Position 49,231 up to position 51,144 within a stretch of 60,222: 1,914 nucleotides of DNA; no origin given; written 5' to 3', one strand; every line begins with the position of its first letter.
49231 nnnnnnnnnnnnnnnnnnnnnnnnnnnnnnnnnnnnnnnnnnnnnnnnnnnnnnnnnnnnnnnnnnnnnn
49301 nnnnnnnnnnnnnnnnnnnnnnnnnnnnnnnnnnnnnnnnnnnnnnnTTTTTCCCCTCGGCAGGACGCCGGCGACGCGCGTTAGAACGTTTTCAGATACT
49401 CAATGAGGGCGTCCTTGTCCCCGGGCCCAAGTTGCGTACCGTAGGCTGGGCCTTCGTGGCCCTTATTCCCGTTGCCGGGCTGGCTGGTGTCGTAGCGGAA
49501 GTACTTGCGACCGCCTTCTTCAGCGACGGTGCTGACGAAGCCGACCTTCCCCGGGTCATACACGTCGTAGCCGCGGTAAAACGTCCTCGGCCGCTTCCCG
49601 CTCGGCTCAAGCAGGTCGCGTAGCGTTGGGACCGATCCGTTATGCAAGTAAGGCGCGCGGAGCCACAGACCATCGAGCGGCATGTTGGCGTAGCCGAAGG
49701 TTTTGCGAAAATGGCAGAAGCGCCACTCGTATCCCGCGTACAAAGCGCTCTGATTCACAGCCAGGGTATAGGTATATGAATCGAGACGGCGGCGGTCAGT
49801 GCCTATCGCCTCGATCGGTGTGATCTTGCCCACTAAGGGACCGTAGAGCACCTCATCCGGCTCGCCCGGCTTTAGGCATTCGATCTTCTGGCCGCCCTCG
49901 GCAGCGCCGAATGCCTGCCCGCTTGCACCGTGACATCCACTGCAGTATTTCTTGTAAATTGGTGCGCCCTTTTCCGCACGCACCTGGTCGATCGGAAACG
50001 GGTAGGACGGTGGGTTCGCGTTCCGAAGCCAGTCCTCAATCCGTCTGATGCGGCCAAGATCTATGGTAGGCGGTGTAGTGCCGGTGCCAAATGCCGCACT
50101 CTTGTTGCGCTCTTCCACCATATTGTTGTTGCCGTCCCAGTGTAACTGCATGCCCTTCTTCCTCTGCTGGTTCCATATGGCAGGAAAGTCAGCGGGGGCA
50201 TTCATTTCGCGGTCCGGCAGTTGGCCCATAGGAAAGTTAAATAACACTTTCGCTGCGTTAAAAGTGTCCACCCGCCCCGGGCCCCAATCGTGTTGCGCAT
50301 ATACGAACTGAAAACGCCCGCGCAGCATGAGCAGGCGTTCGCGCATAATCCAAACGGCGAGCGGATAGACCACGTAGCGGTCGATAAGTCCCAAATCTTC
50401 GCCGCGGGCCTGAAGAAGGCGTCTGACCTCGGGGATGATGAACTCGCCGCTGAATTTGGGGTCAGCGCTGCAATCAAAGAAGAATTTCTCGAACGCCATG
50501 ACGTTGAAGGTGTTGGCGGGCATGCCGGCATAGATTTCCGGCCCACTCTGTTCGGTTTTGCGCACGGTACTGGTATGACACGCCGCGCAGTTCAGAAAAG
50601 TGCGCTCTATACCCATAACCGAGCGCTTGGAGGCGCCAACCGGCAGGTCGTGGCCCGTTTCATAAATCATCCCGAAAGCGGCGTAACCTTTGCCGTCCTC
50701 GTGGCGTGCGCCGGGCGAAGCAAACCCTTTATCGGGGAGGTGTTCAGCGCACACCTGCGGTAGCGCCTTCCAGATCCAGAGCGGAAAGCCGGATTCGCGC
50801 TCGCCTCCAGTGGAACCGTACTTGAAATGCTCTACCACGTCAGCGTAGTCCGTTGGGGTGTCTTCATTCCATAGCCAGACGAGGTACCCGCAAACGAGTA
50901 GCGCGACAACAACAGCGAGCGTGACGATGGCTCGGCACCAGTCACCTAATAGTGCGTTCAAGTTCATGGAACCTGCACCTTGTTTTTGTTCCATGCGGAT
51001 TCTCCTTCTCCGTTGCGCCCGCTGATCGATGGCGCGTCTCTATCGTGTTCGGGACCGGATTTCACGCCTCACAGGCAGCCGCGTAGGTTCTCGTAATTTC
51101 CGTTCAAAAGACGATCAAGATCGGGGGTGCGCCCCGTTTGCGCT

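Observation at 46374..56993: Six-gene operon with four predicted di-haem c-type cytochromes (8 CxxCH): candidate undescribed periplasmic redox system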

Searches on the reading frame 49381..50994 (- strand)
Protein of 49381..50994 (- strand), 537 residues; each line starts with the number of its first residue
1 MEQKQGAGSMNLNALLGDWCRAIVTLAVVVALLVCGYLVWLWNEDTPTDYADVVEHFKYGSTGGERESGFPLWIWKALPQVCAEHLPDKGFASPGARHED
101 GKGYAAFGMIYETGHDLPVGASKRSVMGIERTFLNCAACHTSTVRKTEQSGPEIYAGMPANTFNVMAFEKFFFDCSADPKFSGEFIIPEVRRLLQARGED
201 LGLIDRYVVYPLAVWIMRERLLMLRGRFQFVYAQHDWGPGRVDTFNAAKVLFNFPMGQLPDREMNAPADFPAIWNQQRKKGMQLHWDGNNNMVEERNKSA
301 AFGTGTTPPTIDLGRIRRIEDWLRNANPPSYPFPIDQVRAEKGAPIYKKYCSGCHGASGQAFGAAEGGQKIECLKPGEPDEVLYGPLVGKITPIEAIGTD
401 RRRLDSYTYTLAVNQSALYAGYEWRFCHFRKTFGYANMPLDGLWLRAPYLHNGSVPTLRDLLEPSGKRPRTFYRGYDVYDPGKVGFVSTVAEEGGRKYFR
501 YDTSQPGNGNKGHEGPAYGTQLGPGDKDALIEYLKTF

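Call 3: search_protein_families(library=pfam, proteins=[window:49381-50994:-], max_evalue=0.1)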
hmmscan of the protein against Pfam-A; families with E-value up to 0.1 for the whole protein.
window:49381-50994:- (537 aa): 5 families
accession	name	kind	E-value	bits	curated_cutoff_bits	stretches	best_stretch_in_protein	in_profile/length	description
PF21419.2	RoxA-like_Cyt-c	-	8.8e-16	57.6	26.7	1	434-472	1-38/39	RoxA-like, cytochrome c-like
PF00034.26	Cytochrom_C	-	7.3e-08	34.1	21.3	1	340-364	1-25/90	Cytochrome c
PF13442.11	Cytochrome_CBB3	-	9.3e-08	32.7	27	1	340-361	3-23/68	Cytochrome C oxidase, cbb3-type, subunit III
PF09086.16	DUF1924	-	0.011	16.5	22.5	0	133-149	26-42/96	Domain of unknown function (DUF1924)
PF14522.11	Cytochrome_C7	-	0.033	14.4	24.8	0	132-148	12-28/67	Cytochrome c7 and related cytochrome c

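Call 4: search_protein_families(library=ncbifam, proteins=[window:49381-50994:-], max_evalue=0.1)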
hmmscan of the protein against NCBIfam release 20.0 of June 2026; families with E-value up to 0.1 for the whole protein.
window:49381-50994:- (537 aa): 11 families
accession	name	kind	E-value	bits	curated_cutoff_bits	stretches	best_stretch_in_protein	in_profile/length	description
NF040606.1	CytoC_perox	subfamily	1.2e-54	186.4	150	2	433-536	424-524/524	di-heme-cytochrome C peroxidase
NF051462.1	RoxC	equivalog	1.9e-22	79.3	900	3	427-474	644-691/812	putative rubber dioxygenase RoxC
NF050034.1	RoxB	equivalog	7.4e-15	54.5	900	1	319-474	342-519/652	rubber dioxygenase RoxB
NF050033.2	RoxA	exception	1e-14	54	1000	1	430-477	507-553/673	rubber dioxygenase RoxA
TIGR03872.1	cytochrome_MoxG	equivalog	0.0095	16.1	147.8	0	338-359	42-63/133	cytochrome c(L), periplasmic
TIGR04494.1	c550_PedF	equivalog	0.012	15.5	122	0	301-367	14-78/133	cytochrome c-550 PedF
TIGR00782.1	ccoP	equivalog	0.012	15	179.95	1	334-361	197-224/285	cytochrome-c oxidase, cbb3-type subunit III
NF050122.1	bc1_QcrC_actin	exception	0.015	14.6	200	0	339-361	40-62/253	cytochrome bc1 complex diheme cytochrome c subunit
NF011054.0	PRK14486.1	equivalog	0.016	14.7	447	0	332-388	207-260/294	putative bifunctional cbb3-type cytochrome c oxidase subunit II/cytochrome c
TIGR01904.2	GSu_C4xC__C2xCH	domain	0.025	14.3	27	0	350-366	51-67/73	CxxxxCH/CxxCH domain c-type cytochrome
NF045774.1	cytochro_C551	exception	0.097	12.6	118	0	337-358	36-57/110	cytochrome c551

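Call 47: search_protein_families(library=padloc, proteins=[window:49381-50994:-], max_evalue=0.01)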
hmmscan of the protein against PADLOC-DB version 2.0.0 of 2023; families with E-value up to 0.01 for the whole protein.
window:49381-50994:- (537 aa): 0 families
